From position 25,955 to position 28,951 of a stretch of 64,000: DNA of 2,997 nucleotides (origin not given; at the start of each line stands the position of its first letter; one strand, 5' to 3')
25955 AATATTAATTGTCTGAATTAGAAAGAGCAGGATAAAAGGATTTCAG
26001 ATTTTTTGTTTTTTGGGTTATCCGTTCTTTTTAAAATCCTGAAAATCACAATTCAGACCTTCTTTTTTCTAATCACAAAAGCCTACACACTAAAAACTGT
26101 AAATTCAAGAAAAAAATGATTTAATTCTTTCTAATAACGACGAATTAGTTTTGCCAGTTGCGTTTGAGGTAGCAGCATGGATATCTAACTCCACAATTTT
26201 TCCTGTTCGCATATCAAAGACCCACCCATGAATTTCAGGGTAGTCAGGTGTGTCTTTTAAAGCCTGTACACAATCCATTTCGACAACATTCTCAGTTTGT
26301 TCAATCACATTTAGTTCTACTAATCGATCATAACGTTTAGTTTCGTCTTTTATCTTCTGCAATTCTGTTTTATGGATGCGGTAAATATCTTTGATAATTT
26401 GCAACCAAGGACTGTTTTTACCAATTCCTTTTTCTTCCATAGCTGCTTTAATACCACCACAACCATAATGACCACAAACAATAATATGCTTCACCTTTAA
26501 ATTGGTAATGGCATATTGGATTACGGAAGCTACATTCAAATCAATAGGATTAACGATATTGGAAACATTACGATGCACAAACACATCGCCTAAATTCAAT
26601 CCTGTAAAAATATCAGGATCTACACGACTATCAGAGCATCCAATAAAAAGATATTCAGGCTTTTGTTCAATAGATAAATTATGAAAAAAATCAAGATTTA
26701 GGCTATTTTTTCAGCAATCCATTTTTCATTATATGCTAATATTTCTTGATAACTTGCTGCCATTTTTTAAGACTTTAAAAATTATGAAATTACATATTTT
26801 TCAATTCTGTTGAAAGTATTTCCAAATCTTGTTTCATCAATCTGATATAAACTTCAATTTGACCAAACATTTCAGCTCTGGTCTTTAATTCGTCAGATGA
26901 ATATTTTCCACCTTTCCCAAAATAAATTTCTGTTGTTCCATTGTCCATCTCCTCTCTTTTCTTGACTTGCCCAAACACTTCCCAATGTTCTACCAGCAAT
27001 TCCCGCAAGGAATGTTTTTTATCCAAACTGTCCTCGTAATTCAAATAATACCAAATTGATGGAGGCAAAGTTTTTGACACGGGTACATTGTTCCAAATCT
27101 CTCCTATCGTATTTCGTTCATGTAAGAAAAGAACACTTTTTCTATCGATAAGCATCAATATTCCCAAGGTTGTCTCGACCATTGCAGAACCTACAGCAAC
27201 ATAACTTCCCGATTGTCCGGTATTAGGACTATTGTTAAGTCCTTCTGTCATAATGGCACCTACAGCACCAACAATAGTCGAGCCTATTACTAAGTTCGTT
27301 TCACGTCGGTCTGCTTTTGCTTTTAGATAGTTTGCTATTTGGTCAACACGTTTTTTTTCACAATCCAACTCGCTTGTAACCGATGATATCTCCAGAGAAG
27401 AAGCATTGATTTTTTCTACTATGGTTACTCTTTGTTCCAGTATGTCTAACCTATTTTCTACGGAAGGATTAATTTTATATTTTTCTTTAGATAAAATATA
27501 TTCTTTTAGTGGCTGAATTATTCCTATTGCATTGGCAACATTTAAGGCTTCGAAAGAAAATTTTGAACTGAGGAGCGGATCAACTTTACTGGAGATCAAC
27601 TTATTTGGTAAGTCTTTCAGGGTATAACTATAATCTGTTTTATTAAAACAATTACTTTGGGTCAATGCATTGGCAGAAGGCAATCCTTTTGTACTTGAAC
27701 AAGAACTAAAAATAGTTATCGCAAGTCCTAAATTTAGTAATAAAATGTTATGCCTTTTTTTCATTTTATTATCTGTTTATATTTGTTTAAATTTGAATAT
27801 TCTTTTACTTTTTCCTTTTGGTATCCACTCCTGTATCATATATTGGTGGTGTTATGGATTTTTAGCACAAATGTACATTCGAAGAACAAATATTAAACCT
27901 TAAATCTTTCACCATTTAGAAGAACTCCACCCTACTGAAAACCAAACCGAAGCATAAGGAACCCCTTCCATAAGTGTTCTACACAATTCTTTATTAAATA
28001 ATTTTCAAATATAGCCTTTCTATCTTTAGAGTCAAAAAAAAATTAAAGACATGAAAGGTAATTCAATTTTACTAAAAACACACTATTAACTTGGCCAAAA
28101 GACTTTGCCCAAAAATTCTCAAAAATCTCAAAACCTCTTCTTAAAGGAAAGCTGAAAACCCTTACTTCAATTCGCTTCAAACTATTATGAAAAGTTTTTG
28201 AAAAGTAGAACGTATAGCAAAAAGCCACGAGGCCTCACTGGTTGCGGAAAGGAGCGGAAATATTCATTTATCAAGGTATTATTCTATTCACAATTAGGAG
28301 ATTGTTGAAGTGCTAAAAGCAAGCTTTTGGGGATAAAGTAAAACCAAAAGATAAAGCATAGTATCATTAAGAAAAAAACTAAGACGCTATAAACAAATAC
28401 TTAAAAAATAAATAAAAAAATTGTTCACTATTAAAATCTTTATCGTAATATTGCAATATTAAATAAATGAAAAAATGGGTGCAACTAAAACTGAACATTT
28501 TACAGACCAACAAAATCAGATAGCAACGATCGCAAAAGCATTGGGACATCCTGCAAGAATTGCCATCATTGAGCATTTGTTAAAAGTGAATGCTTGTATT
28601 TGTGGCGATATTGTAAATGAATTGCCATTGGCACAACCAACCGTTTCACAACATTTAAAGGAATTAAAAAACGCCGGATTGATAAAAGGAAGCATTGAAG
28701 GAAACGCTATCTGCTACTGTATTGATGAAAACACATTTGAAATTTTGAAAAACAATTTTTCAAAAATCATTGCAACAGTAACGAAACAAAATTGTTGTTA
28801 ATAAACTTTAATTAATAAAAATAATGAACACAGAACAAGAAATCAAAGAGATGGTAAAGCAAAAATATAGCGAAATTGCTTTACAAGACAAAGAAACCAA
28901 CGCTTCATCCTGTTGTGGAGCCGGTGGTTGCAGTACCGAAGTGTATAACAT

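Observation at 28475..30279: Sensor, methyltransferase and membrane protein of one operon all end in a vicinal Cys-Cys encoded by the identical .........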

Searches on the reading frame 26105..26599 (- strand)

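Call 3: search_protein_families(library=pfam, proteins=[window:26105-26599:-], max_evalue=0.01)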
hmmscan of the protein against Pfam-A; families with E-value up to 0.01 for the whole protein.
window:26105-26599:- (164 aa): 1 family
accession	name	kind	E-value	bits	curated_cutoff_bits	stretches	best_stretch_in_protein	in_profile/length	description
PF00484.24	Pro_CA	-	9.7e-39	133.6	25.7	1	2-135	20-156/156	Carbonic anhydrase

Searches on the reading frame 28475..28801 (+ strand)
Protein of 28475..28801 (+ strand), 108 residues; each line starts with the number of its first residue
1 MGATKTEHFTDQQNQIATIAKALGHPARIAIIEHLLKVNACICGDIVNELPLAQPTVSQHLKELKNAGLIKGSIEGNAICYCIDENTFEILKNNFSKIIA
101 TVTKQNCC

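Call 3: search_protein_families(library=pfam, proteins=[window:28475-28801:+], max_evalue=0.01)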
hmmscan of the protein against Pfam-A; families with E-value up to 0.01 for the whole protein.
window:28475-28801:+ (108 aa): 4 families
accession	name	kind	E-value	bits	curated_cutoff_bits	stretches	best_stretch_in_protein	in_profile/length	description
PF01022.26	HTH_5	-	4.3e-11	42.9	22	1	26-71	2-46/47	Bacterial regulatory protein, arsR family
PF12840.13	HTH_20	-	7.1e-08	32.8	27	1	23-71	1-49/51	Helix-turn-helix domain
PF12802.13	MarR_2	-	0.00056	20.4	27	1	29-71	8-51/61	MarR family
PF13412.12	HTH_24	-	0.0011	19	21.9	1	49-71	26-48/48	Winged helix-turn-helix DNA-binding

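Call 4: search_protein_families(library=ncbifam, proteins=[window:28475-28801:+], max_evalue=0.01)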
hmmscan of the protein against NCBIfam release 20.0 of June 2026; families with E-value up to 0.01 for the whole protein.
window:28475-28801:+ (108 aa): 14 families
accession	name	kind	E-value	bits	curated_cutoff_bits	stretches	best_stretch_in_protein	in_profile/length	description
NF033788.1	HTH_metalloreg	subfamily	6.8e-20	70.7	55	1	17-88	2-73/77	metalloregulator ArsR/SmtB family transcription factor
NF033789.1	repress_SdpR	subfamily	3.4e-14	52.5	100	1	21-91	3-72/79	autorepressor SdpR family transcription factor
NF045707.1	Dbac_1936_reg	equivalog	3.6e-12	46.1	115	1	11-93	2-84/99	ArsR/SmtB-type metalloregulator TsoR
NF041413.1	ArsR_Rv2640c_fam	equivalog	1.2e-11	45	155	1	12-93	28-111/118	Rv2640c family ArsR-like transcriptional regulator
NF047906.1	CdPbTransRegCmtR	equivalog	5.9e-10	39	150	1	11-108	6-102/104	Cd(II)/Pb(II)-sensing metalloregulatory transcriptional regulator CmtR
NF040642.1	sulf_sens_BigR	equivalog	1.2e-09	38.2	155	1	10-89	4-82/95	sulfite-sensing transcriptional repressor BigR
NF052532.1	TransRegPagRBaca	equivalog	6.2e-09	35.9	170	1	17-89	18-89/99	transcriptional repressor PagR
NF053755.1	MsvR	equivalog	2.8e-06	27.2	220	1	21-74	8-60/236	transcriptional factor MsvR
NF007528.0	PRK10141.1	subfamily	2.5e-05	24.1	97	1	19-83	9-73/117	metalloregulator ArsR/SmtB family transcription factor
NF008273.0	PRK11050.1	equivalog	0.0026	17.5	153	1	34-71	47-85/156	manganese-binding transcriptional regulator MntR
NF040939.2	trans_reg_lrs14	equivalog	0.004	17.2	90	0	29-71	24-67/103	Lrs14 family HTH-type transcriptional regulator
NF053602.1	Phr_regulator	exception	0.0052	16.4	320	1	23-75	9-60/191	heat shock transcription regulator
NF053756.1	MreA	equivalog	0.0059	16.4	100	1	12-73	2-64/110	MreA family transcriptional regulator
NF053606.1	Sta1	subfamily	0.0062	16.6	80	0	29-71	23-65/100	Sta1 family transcriptional regulator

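Call 14: find_homologous_proteins(query=window:28475-28801:+)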
Query window:28475-28801:+ (108 aa): 8000 proteins with E <= 0.001 among 8000 candidates; the best 120 are listed.
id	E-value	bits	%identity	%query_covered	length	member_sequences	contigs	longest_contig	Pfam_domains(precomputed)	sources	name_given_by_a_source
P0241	2.3e-65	235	100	100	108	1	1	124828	PF12840.14,PF01022.27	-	-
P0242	2.2e-64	232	99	100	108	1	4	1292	PF12840.14,PF01022.27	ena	-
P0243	1.2e-62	226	97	100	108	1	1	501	PF12840.14,PF01022.27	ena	-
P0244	1.2e-62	226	96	100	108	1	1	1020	PF12840.14,PF01022.27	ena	-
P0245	1.6e-62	226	96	100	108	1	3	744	PF12840.14,PF01022.27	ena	-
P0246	3.3e-62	225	94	100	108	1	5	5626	PF12840.14,PF01022.27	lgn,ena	-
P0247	4.4e-61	221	92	100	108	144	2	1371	PF12840.14,PF01022.27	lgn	-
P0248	5.7e-61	221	93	100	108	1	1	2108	PF12840.14,PF01022.27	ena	-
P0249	2.2e-60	219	92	100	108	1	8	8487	PF12840.14,PF01022.27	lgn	-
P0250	3.5e-60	219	91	100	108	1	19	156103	PF12840.14,PF01022.27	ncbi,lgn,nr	ncbi:MAG: metalloregulator ArsR/SmtB family transcription factor [Chitinophagaceae bacterium]|nr:met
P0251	4.2e-60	218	92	100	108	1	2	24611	PF12840.14,PF01022.27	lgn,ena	-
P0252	4.4e-60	218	91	100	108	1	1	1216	PF12840.14,PF01022.27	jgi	-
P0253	9.7e-60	217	91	100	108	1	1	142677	PF12840.14,PF01022.27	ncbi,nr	ncbi:MAG: metalloregulator ArsR/SmtB family transcription factor [Chitinophagaceae bacterium]|nr:met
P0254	1.0e-59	217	92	100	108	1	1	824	PF12840.14,PF01022.27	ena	-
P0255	1.3e-59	217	90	100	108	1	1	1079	PF12840.14,PF01022.27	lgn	-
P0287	3.8e-56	206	88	100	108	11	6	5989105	PF12840.14,PF01022.27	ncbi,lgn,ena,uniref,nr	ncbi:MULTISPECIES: helix-turn-helix transcriptional regulator [Flavobacterium]|uniref:Winged helix-t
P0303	7.9e-56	205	85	100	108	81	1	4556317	PF12840.14,PF01022.27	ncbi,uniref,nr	ncbi:ArsR family transcriptional regulator [Chryseobacterium sp. H1D6B]|uniref:ArsR/SmtB family tran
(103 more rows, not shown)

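Call 31: search_solved_structures(query=window:28475-28798:+, max_evalue=0.00001, show_alignments=4)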
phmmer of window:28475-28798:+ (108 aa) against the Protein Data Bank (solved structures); distinct sequences matched with E-value up to 0.00001: 12.
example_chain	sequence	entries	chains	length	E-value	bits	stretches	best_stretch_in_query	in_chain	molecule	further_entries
4ggg_A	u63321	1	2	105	9e-09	38.9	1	7-86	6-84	Repressor protein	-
2kjb_A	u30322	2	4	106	1e-08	38.7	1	6-86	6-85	CzrA protein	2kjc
1r1u_A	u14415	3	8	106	1.1e-08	38.7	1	6-86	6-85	repressor protein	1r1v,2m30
6cdb_A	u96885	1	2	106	1.5e-08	38.2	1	6-86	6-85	ArsR family transcriptional regulator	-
6cda_A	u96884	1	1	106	2.4e-08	37.6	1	6-86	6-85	ArsR family transcriptional regulator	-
8qkf_A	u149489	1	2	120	5.1e-08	36.5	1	18-85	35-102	ArsR family transcriptional regulator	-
7p6f_AAA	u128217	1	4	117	3.7e-07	33.7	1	16-95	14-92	Transcriptional regulator SrnR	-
6j0e_A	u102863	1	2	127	6.8e-07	32.9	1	10-91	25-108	Arsenic responsive repressor ArsR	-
3pqj_A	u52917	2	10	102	1.6e-06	31.7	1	8-95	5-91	Biofilm growth-associated repressor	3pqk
2jsc_A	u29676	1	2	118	1.6e-06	31.6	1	13-107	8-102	Transcriptional regulator Rv1994c/MT2050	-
6jmi_A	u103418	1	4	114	2e-06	31.3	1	18-102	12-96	Uncharacterized HTH-type transcriptional regulator Rv0081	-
2zkz_A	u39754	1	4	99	3e-06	30.8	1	16-87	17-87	Transcriptional repressor pagR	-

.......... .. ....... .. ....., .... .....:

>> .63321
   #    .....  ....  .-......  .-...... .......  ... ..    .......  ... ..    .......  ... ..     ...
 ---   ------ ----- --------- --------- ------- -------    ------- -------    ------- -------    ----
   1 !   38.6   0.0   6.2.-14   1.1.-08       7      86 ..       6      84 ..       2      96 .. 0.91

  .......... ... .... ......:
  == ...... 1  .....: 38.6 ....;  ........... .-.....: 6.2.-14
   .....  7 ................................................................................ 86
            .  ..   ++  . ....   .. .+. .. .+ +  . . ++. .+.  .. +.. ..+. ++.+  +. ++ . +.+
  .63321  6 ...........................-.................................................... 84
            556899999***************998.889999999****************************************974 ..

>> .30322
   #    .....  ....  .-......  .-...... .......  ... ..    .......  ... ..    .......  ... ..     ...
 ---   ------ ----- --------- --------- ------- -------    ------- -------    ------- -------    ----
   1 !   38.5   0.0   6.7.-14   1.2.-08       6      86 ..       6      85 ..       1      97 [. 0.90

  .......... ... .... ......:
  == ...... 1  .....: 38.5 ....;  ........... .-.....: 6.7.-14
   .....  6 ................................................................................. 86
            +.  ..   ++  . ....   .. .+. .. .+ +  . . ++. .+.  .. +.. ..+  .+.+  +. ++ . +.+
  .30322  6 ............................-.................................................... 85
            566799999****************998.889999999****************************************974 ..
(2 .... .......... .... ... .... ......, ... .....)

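Call 33: find_encoding_contigs(protein=P0287, flank=5000, max_places=6)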
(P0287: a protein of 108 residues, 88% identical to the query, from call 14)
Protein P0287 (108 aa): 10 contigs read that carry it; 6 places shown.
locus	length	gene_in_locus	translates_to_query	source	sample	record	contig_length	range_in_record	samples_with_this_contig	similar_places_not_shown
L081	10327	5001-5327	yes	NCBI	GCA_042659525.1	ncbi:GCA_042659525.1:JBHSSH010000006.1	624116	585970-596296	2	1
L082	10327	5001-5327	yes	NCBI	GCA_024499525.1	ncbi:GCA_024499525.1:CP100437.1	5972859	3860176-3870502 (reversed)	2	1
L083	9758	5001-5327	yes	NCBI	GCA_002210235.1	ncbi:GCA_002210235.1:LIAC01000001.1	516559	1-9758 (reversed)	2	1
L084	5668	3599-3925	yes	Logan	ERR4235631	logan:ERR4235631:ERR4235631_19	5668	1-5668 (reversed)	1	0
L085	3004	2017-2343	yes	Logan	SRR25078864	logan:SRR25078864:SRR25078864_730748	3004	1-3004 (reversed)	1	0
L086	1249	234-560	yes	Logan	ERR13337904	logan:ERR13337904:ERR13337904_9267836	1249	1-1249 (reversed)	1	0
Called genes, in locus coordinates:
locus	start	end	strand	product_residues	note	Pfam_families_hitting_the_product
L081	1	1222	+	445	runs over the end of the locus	PF12679:ABC2_membrane_2, PF12040:DUF3526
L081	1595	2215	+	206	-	-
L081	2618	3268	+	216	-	-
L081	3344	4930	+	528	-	-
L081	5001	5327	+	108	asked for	PF12840:HTH_20, PF01022:HTH_5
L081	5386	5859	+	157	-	PF20001:DUF6428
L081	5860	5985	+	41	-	-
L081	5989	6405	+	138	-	PF01451:LMWPc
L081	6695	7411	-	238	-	PF12799:LRR_4 (faint), PF25019:LRR_R13L1-DRL21 (faint), PF23598:LRR_14, PF25013:LRR_Zer-1 (weak)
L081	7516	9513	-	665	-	PF00122:E1-E2_ATPase, PF00702:Hydrolase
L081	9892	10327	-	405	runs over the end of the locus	PF25919:BSH_CusB (faint), PF25917:BSH_RND, PF25973:BSH_CzcB (faint)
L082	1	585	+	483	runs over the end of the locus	PF12679:ABC2_membrane_2, PF12730:ABC2_membrane_4 (weak), PF12698:ABC2_membrane_3, PF12040:DUF3526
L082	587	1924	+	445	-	PF12679:ABC2_membrane_2, PF12040:DUF3526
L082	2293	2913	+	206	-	-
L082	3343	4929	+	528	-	-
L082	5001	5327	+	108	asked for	PF12840:HTH_20, PF01022:HTH_5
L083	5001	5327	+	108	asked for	PF12840:HTH_20, PF01022:HTH_5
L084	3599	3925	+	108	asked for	PF12840:HTH_20, PF01022:HTH_5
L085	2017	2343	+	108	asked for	PF12840:HTH_20, PF01022:HTH_5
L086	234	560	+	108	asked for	PF12840:HTH_20, PF01022:HTH_5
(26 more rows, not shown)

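Call 34: find_encoding_contigs(protein=P0303, flank=5000, max_places=4)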
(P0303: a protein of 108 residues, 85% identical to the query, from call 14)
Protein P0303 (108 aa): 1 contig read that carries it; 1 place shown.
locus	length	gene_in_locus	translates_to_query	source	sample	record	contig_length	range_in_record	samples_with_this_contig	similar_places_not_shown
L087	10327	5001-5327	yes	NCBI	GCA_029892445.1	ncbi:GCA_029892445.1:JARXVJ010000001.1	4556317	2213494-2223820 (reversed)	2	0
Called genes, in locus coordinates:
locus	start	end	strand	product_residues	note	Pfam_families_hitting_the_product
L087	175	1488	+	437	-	PF00654:Voltage_CLC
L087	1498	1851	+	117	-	-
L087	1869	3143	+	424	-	PF03952:Enolase_N, PF00113:Enolase_C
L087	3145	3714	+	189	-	PF01569:PAP2, PF14360:PAP2_C (weak)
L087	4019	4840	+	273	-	PF00561:Abhydrolase_1, PF12146:Hydrolase_4, PF12697:Abhydrolase_6, PF00326:Peptidase_S9 (faint)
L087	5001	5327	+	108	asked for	PF12840:HTH_20 (weak), PF01022:HTH_5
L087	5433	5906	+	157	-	PF20001:DUF6428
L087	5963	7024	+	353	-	PF01266:DAO (weak), PF01946:Thi4 (faint), PF03486:HI0933_like (faint), PF07992:Pyr_redox_2, PF13450:NAD_binding_8 (weak), PF13738:Pyr_redox_3, PF00743:FMO-like, PF13434:Lys_Orn_oxgnase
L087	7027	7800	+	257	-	PF00149:Metallophos, PF12850:Metallophos_2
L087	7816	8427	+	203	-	-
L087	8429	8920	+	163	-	PF13302:Acetyltransf_3 (weak), PF00583:Acetyltransf_1, PF13420:Acetyltransf_4 (weak), PF13508:Acetyltransf_7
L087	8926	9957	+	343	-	PF01758:SBF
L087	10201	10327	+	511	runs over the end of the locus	PF00916:Sulfate_transp, PF01740:STAS (weak)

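Call 55: search_protein_families(library=ncbifam, proteins=[L081:5386-5856:+], max_evalue=0.001)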
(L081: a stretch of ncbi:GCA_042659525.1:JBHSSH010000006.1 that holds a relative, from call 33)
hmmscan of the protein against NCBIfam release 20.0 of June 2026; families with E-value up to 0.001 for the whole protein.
L081:5386-5856:+ (157 aa): 0 families
